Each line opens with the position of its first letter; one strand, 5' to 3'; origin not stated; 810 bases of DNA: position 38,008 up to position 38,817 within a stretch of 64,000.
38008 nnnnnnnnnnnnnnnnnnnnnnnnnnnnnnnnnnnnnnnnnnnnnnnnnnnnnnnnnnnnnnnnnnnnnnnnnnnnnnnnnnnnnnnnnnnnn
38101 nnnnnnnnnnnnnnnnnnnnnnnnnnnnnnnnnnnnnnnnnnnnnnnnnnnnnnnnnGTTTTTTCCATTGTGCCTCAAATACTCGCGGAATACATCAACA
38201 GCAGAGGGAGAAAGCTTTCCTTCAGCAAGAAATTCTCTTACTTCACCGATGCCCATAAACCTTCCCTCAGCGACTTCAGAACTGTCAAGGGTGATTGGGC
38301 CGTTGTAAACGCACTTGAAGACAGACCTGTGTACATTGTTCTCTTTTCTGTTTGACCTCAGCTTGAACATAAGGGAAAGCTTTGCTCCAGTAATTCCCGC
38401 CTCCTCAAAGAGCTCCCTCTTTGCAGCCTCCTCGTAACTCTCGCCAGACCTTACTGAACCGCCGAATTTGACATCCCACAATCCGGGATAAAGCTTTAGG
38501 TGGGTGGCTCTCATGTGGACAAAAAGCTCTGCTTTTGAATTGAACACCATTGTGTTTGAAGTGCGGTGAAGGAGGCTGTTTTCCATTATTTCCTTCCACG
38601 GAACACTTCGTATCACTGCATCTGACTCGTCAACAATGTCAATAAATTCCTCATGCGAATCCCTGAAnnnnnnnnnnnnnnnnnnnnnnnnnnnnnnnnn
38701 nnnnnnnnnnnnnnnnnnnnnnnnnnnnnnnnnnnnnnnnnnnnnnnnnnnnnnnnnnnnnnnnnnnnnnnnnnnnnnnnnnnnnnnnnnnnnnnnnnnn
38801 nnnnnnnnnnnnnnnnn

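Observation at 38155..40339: Nudix-GDPD-Nudix tri-domain fusion plus an adjacent paralogous stand-alone Nudix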

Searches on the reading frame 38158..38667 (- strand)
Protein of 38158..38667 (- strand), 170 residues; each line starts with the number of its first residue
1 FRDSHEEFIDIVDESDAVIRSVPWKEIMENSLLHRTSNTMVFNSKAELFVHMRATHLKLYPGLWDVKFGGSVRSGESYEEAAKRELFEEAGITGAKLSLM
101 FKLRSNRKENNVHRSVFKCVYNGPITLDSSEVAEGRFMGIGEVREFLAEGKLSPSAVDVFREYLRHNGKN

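Call 15: find_related_loci(query=A1, collection=genome_contigs, flank=6000)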
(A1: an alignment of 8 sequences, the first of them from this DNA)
Query A1 (170 aa) in genome_contigs; peptide patterns used: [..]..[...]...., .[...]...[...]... (x = any residue, [..] = any of these).
599 stretches matched a pattern (row limit reached: there are more); 108 encode a relative of the query (tblastn E <= 1e-3); the best 80 are kept; 80 distinct loci.
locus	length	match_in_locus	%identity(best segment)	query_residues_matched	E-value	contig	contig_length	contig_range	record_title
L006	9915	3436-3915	63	6-165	2e-69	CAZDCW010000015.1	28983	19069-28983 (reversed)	MAG TPA_asm: uncultured Methanosarcinales archaeon isolate SRP090828_co2_162 genome assembly, contig: NODE_549_length_28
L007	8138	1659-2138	48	6-165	9e-48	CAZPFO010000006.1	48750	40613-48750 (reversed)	MAG TPA_asm: uncultured Methanosarcinales archaeon isolate binchicken_co121_309 genome assembly, contig: NODE_246_length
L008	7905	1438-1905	39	6-163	2e-35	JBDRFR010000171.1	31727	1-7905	MAG: Nanoarchaeota archaeon isolate MEGAHIT-group-1.382 k141_13958144, whole genome shotgun sequence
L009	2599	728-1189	32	7-159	6e-21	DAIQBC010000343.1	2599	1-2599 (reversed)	MAG TPA_asm: Acidimicrobiales bacterium isolate CTOTU26096 NODE_54293_length_2599_cov_5.607311, whole genome shotgun seq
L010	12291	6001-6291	34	6-101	6e-10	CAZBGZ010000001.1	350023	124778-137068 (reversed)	MAG TPA_asm: uncultured Candidatus Saccharibacteria bacterium isolate SRP173033_co1_216 genome assembly, contig: NODE_15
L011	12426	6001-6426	28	25-168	1e-8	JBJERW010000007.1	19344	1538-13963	MAG: Huintestinicola sp. isolate PUUB48_bin.018 NODE_1209_length_19344_cov_12.138213, whole genome shotgun sequence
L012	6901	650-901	38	69-152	1e-8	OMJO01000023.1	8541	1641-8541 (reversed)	bacterium isolate AM_1205 genome assembly, contig: k99_443989, whole genome shotgun sequence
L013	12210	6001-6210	37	25-100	2e-8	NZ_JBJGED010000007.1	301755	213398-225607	Paenibacillus sp. HJGM_3 NODE_7_length_301755_cov_58.210360, whole genome shotgun sequence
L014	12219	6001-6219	35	25-103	9e-8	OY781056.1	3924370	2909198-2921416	MAG: uncultured Fusibacter sp. isolate 3bddd0aa-6d80-4a2a-b44a-da585010ac1d genome assembly, chromosome: 1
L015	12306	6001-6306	30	68-166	7e-8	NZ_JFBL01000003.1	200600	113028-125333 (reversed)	Sulfurospirillum arcachonense DSM 9755 K354DRAFT_scaffold00003.3_C, whole genome shotgun sequence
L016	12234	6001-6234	40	68-143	2e-7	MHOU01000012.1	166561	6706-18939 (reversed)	MAG: Candidatus Staskawiczbacteria bacterium RIFCSPHIGHO2_02_FULL_43_16 rifcsphigho2_02_scaffold_898, whole genome shotg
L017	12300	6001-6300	34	68-164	2e-7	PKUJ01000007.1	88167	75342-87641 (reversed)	MAG: Arcobacter sp. isolate BM102 sc_128, whole genome shotgun sequence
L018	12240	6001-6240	33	68-148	4e-7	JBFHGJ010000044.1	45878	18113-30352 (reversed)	MAG: Alteromonadaceae bacterium isolate Mix_sand07.2021.05.G.150 k141_819665_length_45878_cov_163.6346, whole genome sho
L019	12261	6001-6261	30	60-147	5e-7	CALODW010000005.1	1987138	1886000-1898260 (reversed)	MAG: uncultured Alphaproteobacteria bacterium isolate LOGT_bin.0022 genome assembly, contig: contig_10516, whole genome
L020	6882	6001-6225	38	21-92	7e-7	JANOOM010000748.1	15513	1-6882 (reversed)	MAG: Armatimonadota bacterium isolate VAR_43_metabat_177 VAR_43_k141_2311504, whole genome shotgun sequence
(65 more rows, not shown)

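Call 40: search_protein_families(library=ncbifam, proteins=[L006:3918-4547:+, L006:2759-3433:+], max_evalue=0.001)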
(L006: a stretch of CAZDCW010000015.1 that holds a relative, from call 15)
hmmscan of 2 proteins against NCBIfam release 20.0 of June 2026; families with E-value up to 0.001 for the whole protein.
L006:3918-4547:+ (209 aa): 38 families (the best 25 are shown)
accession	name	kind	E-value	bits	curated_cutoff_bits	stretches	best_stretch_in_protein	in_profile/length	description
TIGR02253.1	CTE7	subfamily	8.1e-16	58.5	169.75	1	94-183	102-192/221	TIGR02253 family HAD-type hydrolase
TIGR01449.2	PGP_bact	equivalog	1.7e-14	53.8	180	1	95-182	94-181/213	phosphoglycolate phosphatase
NF009695.0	PRK13222.1-2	equivalog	1.8e-14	53.8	225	1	95-182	103-190/226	phosphoglycolate phosphatase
TIGR01428.1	HAD_type_II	equivalog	5.2e-14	52.7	125.4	1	94-185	99-190/197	haloacid dehalogenase type II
NF009697.0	PRK13222.1-4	equivalog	3.6e-11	42.8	327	1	95-179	103-187/232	phosphoglycolate phosphatase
TIGR02252.1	DREG-2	subfamily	2.3e-10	40.6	155.2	1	101-181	120-200/203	HAD hydrolase, REG-2-like, family IA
TIGR01993.1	Pyr-5-nucltdase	equivalog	2.5e-10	40.4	142.9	1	84-181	82-179/183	pyrimidine 5'-nucleotidase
NF008087.0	PRK10826.1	equivalog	8.8e-10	38.6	191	1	84-191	90-197/222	hexitol phosphatase HxpB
TIGR01509.1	HAD-SF-IA-v3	subfamily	1.4e-09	38.3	29.4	1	95-182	71-151/154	HAD-IA family hydrolase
TIGR01990.1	bPGM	equivalog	1.8e-09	37.9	189.4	1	117-180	118-181/187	beta-phosphoglucomutase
NF009694.0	PRK13222.1-1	equivalog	3.3e-09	36.4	415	1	94-179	119-204/252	phosphoglycolate phosphatase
TIGR01662.1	HAD-SF-IIIA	subfamily_domain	5.8e-09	36.2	44.6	1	84-182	23-135/141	HAD-IIIA family hydrolase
TIGR02009.1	PGMB-YQAB-SF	subfamily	6.8e-09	36.2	153.35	1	117-182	118-183/186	beta-phosphoglucomutase family hydrolase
NF009698.0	PRK13223.1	equivalog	9.4e-09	34.8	466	1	95-181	110-196/272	phosphoglycolate phosphatase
NF009700.0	PRK13226.1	equivalog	1.4e-08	34.7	342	1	94-181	103-190/229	phosphoglycolate phosphatase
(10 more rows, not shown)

L006:2759-3433:+ (224 aa): 3 families
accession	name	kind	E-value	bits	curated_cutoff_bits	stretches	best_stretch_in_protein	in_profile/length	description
NF006989.0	PRK09454.1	equivalog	1.6e-29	103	264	1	4-218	12-244/251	glycerophosphodiester phosphodiesterase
NF053857.1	LysphglycPlipDStph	equivalog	7.8e-20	71.4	450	1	5-77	49-121/305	lysophosphatidylglycerol phospholipase D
NF008354.0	PRK11143.1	equivalog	1e-10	41.1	254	1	3-58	32-87/359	glycerophosphodiester phosphodiesterase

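Call 41: search_protein_families(library=pfam, proteins=[L006:3918-4547:+], max_evalue=0.001)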
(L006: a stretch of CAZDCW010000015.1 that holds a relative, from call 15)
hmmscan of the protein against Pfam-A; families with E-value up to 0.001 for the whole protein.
L006:3918-4547:+ (209 aa): 4 families
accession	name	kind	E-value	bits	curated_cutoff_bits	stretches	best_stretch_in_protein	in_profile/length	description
PF13419.12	HAD_2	-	9.7e-18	65.3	23.8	1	94-182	87-175/178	Haloacid dehalogenase-like hydrolase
PF00702.32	Hydrolase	-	2.5e-16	61.1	26.4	1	62-179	74-191/191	haloacid dehalogenase-like hydrolase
PF13242.12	Hydrolase_like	-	1.6e-08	34.7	22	1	140-195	2-58/75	HAD-hyrolase-like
PF12710.13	HAD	-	1.2e-05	26.3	27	1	84-175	78-188/189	haloacid dehalogenase-like hydrolase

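Call 42: search_solved_structures(query=window:38158-38667:-, max_evalue=0.001, show_alignments=3)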
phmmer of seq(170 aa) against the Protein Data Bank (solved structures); distinct sequences matched with E-value up to 0.001: 17.
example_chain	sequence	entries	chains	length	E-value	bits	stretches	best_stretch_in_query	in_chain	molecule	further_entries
2fkb_A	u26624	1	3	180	4.9e-15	58.9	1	6-170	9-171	Putative Nudix hydrolase yfcD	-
1q27_A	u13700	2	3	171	2e-10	43.9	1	6-122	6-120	Putative Nudix hydrolase DR0079 | Putative Nudix hydrolase DR_0079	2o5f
4v14_A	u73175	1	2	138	6.8e-06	29.2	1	40-95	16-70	MUTATOR MUTT PROTEIN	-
1ow2_A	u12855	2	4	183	1.3e-05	28.3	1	31-93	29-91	ISOPENTENYL-DIPHOSPHATE DELTA-ISOMERASE | ISOPENTENYL DIPHOSPHATE DELTA-ISOMERASE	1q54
1hx3_A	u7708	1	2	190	1.4e-05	28.2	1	31-93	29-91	ISOPENTENYL DIPHOSPHATE DELTA-ISOMERASE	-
2b2k_A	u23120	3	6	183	3e-05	27.1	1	31-93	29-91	Isopentenyl-diphosphate delta-isomerase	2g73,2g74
1x83_A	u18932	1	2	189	3.2e-05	27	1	31-93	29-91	Isopentenyl-diphosphate delta-isomerase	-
1i9a_A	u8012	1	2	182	3.4e-05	26.9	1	31-93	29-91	ISOPENTENYL-DIPHOSPHATE DELTA-ISOMERASE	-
1nfs_A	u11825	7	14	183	3.4e-05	26.9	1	31-93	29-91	ISOPENTENYL-DIPHOSPHATE DELTA-ISOMERASE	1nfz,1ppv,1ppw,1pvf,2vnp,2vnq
1r67_A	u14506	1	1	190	3.5e-05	26.9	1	31-93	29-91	Isopentenyl-diphosphate delta-isomerase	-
1x84_A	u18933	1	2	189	3.6e-05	26.8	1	31-93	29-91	Isopentenyl-diphosphate delta-isomerase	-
1hzt_A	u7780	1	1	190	3.7e-05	26.8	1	31-93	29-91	ISOPENTENYL DIPHOSPHATE DELTA-ISOMERASE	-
3hyq_A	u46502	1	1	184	5.3e-05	26.3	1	6-101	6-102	Isopentenyl-diphosphate Delta-isomerase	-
5otn_A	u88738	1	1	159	0.00016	24.8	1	62-97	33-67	Nudix (Nucleoside diphosphate linked moiety X)-type motif 1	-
5hzx_A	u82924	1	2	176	0.00018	24.5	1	62-97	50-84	Nudix (Nucleoside diphosphate linked moiety X)-type motif 1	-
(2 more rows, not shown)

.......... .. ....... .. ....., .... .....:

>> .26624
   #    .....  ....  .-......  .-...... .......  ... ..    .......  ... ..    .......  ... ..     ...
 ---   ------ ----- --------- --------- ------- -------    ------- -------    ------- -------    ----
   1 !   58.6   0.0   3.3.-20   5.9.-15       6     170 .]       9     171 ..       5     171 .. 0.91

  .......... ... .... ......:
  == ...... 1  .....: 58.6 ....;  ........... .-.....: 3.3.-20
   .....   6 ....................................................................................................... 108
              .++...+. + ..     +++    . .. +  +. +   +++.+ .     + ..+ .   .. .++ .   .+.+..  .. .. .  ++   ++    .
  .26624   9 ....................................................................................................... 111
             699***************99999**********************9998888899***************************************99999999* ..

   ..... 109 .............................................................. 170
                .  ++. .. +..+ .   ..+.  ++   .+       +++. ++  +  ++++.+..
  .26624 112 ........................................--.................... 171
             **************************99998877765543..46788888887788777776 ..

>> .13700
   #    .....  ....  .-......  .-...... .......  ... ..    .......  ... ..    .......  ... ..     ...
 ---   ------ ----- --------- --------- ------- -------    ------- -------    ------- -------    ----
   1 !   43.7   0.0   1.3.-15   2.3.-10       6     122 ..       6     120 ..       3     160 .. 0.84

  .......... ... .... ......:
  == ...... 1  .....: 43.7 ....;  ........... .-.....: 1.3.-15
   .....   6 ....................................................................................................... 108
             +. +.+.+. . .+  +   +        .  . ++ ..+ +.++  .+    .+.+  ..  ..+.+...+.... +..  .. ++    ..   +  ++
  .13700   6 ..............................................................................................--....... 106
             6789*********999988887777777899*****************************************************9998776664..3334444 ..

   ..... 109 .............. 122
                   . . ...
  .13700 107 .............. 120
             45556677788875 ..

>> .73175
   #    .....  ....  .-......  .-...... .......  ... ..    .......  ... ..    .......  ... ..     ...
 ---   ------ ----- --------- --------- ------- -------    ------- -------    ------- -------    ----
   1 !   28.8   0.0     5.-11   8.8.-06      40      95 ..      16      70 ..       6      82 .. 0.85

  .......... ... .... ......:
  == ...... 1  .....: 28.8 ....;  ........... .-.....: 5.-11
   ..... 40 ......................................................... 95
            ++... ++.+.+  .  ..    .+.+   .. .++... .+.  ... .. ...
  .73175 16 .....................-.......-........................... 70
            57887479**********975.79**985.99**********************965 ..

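Call 62: find_homologous_proteins(query=A1, max_evalue=1e-20)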
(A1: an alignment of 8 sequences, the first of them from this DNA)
Query A1 (8 sequences) (170 aa, profile of the alignment): 854 proteins with E <= 1e-20 among 6098 candidates; the best 120 are listed.
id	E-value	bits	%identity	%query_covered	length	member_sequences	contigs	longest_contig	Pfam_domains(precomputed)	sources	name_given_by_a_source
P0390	2.5e-97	341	65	97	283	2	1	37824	PF00293.35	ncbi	-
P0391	7.1e-80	284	64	94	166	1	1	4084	PF00293.35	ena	-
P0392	3.0e-79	282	62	95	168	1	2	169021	PF00293.35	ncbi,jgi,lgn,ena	-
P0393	1.0e-78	281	62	98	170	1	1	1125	PF00293.35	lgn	-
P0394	4.2e-78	279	65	97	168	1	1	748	PF00293.35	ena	-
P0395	6.3e-78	278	64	94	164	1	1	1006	PF00293.35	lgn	-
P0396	1.1e-77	277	63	94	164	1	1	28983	PF00293.35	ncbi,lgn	-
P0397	4.7e-77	275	65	85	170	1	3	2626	PF00293.35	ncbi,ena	ncbi:MAG: NUDIX domain-containing protein [Nanoarchaeota archaeon]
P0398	5.2e-77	275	63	87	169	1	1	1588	PF00293.35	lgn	-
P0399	9.0e-77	274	64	87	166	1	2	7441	PF00293.35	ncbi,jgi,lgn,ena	-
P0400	9.3e-77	274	60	95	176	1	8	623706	PF00293.35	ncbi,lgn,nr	ncbi:NUDIX domain-containing protein [Candidatus Woesearchaeota archaeon]|nr:NUDIX domain-containing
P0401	1.3e-76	274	63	86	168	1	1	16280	PF00293.35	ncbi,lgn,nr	ncbi:NUDIX domain-containing protein [Candidatus Woesearchaeota archaeon]|nr:NUDIX domain-containing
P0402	1.2e-74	267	60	94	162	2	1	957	PF00293.35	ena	-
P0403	1.5e-74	267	62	97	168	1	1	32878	PF00293.35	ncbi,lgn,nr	ncbi:MAG: NUDIX domain-containing protein [Nanoarchaeota archaeon]|nr:NUDIX domain-containing protei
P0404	2.1e-74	267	62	94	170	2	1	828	PF00293.35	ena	-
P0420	3.8e-71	256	53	96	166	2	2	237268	PF00293.35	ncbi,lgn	-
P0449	3.3e-67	243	49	93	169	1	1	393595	PF00293.35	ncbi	-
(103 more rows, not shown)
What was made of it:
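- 38155..38661 (-): C-terminal 'C-type' Nudix domain (residues 393-560) with a canonical box at 38392-38460. This is the constant element of the carA-carB module across the lineage. 854 clusters at E<=1e-20; the named ones are all Woesearchaeota or Nanoarchaeota (call 62).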

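Call 63: find_encoding_contigs(protein=P0400, flank=5000, max_places=2)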
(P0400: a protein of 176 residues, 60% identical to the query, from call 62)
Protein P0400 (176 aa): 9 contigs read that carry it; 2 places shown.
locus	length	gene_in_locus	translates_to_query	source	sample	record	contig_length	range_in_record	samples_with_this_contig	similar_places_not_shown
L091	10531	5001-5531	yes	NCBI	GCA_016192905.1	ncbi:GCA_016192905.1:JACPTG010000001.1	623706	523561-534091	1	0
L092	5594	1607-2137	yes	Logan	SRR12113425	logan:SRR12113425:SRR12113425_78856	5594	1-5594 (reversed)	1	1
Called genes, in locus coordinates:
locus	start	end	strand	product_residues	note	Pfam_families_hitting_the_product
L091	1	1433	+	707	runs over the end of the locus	-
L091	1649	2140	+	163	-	-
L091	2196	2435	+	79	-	PF26688:RHH_12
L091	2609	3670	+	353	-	PF00988:CPSase_sm_chain, PF00117:GATase, PF07722:Peptidase_C26 (faint)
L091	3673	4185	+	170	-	PF00293:NUDIX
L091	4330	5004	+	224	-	PF03009:GDPD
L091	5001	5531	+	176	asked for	PF00293:NUDIX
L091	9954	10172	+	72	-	-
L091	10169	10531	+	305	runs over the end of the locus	PF01180:DHO_dh, PF01207:Dus (weak), PF03060:NMO (weak)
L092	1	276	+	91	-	?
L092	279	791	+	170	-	PF00293:NUDIX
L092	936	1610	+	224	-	PF03009:GDPD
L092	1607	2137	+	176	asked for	PF00293:NUDIX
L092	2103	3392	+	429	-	PF14528:LAGLIDADG_3 (weak)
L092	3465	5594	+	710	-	?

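Call 64: find_encoding_contigs(protein=P0420, flank=5000, max_places=2)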
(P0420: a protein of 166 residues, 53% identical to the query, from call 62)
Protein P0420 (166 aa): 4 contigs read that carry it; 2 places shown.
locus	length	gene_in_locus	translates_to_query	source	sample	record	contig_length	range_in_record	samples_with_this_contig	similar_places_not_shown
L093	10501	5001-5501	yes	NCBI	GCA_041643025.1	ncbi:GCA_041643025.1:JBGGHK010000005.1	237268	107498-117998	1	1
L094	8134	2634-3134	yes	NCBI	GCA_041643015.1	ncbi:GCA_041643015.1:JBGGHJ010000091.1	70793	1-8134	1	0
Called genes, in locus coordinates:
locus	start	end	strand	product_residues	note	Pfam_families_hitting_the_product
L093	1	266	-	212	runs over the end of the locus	-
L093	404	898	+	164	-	PF00583:Acetyltransf_1, PF13673:Acetyltransf_10, PF13508:Acetyltransf_7, PF08445:FR47 (faint)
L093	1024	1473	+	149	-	-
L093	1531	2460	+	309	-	PF02729:OTCace_N, PF00185:OTCace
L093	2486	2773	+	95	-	-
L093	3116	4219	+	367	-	PF00988:CPSase_sm_chain, PF00117:GATase, PF07722:Peptidase_C26 (weak)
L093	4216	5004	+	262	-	PF01209:Ubie_methyltran, PF01135:PCMT (weak), PF01728:FtsJ, PF13489:Methyltransf_23, PF13649:Methyltransf_25, PF13847:Methyltransf_31, PF08241:Methyltransf_11, PF08242:Methyltransf_12, +2 more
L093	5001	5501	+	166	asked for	PF00293:NUDIX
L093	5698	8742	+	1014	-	PF25596:CPSase_L_D1, PF02222:ATP-grasp, PF02786:CPSase_L_D2, PF07478:Dala_Dala_lig_C, PF02787:CPSase_L_D3, PF25596:CPSase_L_D1, PF02222:ATP-grasp, PF02786:CPSase_L_D2, +6 more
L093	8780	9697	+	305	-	PF01180:DHO_dh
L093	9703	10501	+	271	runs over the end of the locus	PF00970:FAD_binding_6 (weak), PF00175:NAD_binding_1 (weak), PF10418:DHODB_Fe-S_bind (weak)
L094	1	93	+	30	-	?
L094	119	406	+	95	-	-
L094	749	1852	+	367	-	PF00988:CPSase_sm_chain, PF00117:GATase, PF07722:Peptidase_C26 (weak)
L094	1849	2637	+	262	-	PF01209:Ubie_methyltran, PF01135:PCMT (weak), PF01728:FtsJ, PF13489:Methyltransf_23, PF13649:Methyltransf_25, PF13847:Methyltransf_31, PF08241:Methyltransf_11, PF08242:Methyltransf_12, +2 more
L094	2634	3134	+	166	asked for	PF00293:NUDIX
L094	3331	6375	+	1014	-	PF25596:CPSase_L_D1, PF02222:ATP-grasp, PF02786:CPSase_L_D2, PF07478:Dala_Dala_lig_C, PF02787:CPSase_L_D3, PF25596:CPSase_L_D1, PF02222:ATP-grasp, PF02786:CPSase_L_D2, +6 more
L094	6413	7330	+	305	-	PF01180:DHO_dh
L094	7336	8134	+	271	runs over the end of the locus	PF00970:FAD_binding_6 (weak), PF00175:NAD_binding_1 (weak), PF10418:DHODB_Fe-S_bind (weak)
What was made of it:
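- L093/L094: MT | C (call 64)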
